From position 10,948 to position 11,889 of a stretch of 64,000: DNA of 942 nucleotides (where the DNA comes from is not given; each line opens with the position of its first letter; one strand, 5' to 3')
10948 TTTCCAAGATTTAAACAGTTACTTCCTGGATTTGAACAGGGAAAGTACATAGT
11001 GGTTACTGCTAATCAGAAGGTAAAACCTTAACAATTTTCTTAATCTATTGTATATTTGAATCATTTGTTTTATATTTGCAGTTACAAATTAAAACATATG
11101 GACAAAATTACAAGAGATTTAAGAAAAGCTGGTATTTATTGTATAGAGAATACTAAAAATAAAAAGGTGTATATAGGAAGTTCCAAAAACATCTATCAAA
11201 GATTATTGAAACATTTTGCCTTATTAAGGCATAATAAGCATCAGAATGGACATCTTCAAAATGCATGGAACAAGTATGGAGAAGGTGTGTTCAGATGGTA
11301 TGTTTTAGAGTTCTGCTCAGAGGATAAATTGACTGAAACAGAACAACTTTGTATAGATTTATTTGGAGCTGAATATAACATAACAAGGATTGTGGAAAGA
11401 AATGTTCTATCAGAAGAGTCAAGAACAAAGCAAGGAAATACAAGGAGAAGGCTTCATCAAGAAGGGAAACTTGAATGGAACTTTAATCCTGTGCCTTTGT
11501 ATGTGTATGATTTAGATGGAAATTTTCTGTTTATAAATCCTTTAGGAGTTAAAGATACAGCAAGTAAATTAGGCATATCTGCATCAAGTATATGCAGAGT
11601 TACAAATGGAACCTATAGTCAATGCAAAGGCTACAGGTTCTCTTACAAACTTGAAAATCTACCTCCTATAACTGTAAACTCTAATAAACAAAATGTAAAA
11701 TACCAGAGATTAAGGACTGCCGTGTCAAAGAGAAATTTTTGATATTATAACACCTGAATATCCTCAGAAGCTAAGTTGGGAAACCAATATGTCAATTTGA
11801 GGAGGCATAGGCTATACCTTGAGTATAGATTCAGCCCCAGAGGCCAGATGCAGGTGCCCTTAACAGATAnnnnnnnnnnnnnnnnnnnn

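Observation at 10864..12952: DnaB-like helicase split at its Walker A by a 916-nt group I intron carrying a GIY-YIG endonuclease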

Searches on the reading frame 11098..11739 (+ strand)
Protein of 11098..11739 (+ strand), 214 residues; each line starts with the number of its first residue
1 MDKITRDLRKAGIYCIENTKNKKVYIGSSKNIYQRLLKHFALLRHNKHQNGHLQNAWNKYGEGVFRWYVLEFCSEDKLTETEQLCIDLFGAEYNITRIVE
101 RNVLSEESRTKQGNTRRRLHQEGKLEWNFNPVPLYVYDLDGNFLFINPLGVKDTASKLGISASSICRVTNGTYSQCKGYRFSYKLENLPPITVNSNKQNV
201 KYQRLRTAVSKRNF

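Call 5: search_protein_families(library=pfam, proteins=[window:11098-11739:+], max_evalue=0.1)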
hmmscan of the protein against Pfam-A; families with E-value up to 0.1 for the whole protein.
seq(214 aa): 5 families
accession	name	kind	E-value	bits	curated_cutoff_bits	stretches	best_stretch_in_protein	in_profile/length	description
PF01541.30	GIY-YIG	-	1.1e-11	45.2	22.6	1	11-94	2-78/78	GIY-YIG catalytic domain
PF22083.2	I-HmuI_NUMOD-like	-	0.00067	19.6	27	1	151-181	15-45/46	DNA endonuclease I-HmuI-like, NUMOD-like domain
PF04552.19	Sigma54_DBD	-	0.011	15.9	22.8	1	145-181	46-82/160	Sigma-54, DNA binding domain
PF19835.5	SegE_GIY-YIG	-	0.02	15.5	25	1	13-60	20-60/123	Putative endonuclease segE, GIY-YIG domain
PF07453.19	NUMOD1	-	0.037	14.7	22.8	0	133-165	2-33/37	NUMOD1 domain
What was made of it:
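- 11099..11742 (+): GIY-YIG homing endonuclease ORF (214 aa, I-TevI-like). It is in a different frame from the helicase. Its last codons overlap the guide sequence and P2. Pfam PF01541 at 45.2 bits against 22.6, with a weak I-HmuI NUMOD-like match (call 5).
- On GIY-YIG homing endonuclease (I-TevI-like): PF01541 at 45.2 bits (cutoff 22.6) (call 5).
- Checked: A GIY-YIG ORF lies inside it at 11099-11742 (Pfam PF01541, 45.2 bits against a cutoff of 22.6, call 5).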

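Call 38: search_protein_families(library=phrogs, proteins=[window:11098-11739:+], max_evalue=0.00001)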
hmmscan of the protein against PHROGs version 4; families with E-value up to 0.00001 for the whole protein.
seq(214 aa): 5 families
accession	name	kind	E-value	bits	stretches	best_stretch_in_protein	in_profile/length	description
phrog_314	-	DNA, RNA and nucleotide metabolism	8e-23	82.2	1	3-188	171-394/574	homing endonuclease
phrog_7168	-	DNA, RNA and nucleotide metabolism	1.3e-20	75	1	12-87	3-80/284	homing endonuclease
phrog_19446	-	DNA, RNA and nucleotide metabolism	2.2e-11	44.8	1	13-125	4-122/254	homing endonuclease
phrog_5123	-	DNA, RNA and nucleotide metabolism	4.1e-11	44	1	13-89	4-79/152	homing endonuclease with GIY-YIG motif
phrog_13862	-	DNA, RNA and nucleotide metabolism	6.8e-07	30.3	1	9-70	26-85/112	endonuclease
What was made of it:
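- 11099..11742 (+): PHROG homing endonuclease families down to 8e-23 (call 38).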

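Call 49: search_solved_structures(query=window:11098-11739:+, max_evalue=1, show_alignments=2)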
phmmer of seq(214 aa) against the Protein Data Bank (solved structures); distinct sequences matched with E-value up to 1: 4.
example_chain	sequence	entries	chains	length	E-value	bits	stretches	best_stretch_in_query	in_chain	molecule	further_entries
1mk0_A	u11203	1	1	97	1.3e-09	41.1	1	10-77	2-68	Intron-associated endonuclease 1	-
1ln0_A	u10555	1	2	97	2.6e-09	40.1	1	10-94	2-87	intron-associated endonuclease 1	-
7awy_A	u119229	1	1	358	0.11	15.2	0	134-163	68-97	Scone-R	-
7ooc_P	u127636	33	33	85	0.86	12.3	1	6-53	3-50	30S ribosomal protein S17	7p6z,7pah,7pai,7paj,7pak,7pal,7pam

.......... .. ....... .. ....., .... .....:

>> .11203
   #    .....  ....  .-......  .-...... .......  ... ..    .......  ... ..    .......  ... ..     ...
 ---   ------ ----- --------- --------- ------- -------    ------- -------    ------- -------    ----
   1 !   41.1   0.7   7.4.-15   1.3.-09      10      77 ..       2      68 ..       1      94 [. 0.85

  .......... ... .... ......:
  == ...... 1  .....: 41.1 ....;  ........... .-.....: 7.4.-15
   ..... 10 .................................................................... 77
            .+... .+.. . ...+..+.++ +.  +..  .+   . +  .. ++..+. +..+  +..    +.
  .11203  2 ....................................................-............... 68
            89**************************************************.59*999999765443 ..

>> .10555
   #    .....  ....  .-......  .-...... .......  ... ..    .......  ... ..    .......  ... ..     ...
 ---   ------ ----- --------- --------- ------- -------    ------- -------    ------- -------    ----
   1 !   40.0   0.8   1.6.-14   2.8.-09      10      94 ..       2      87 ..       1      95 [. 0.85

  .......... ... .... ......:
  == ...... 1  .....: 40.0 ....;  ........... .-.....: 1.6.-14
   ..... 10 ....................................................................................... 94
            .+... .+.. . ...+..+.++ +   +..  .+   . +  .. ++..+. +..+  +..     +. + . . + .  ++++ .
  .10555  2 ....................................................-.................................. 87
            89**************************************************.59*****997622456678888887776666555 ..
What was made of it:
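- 11099..11742 (+): I-TevI catalytic domain 1MK0/1LN0 at E = 1.3e-9, with the GIY, YIG, Arg, Glu and Asn positions conserved (call 49).
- On GIY-YIG homing endonuclease (I-TevI-like): Alignment to I-TevI 1MK0/1LN0 keeps GIY (12-14), YIG (24-26), R34, the Glu of ...TETEQ... and N94 (call 49).
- Closest known: Phage T4 td intron with I-TevI. Same: It carries a GIY-YIG endonuclease whose catalytic domain is homologous to I-TevI (E = 1.3e-9 to 1MK0, call 49).
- PF01541 is above its cutoff, it is homologous to I-TevI, and its catalytic residues are kept (calls 5, 38, 49). The endonuclease ORF is intact (calls 5, 49).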
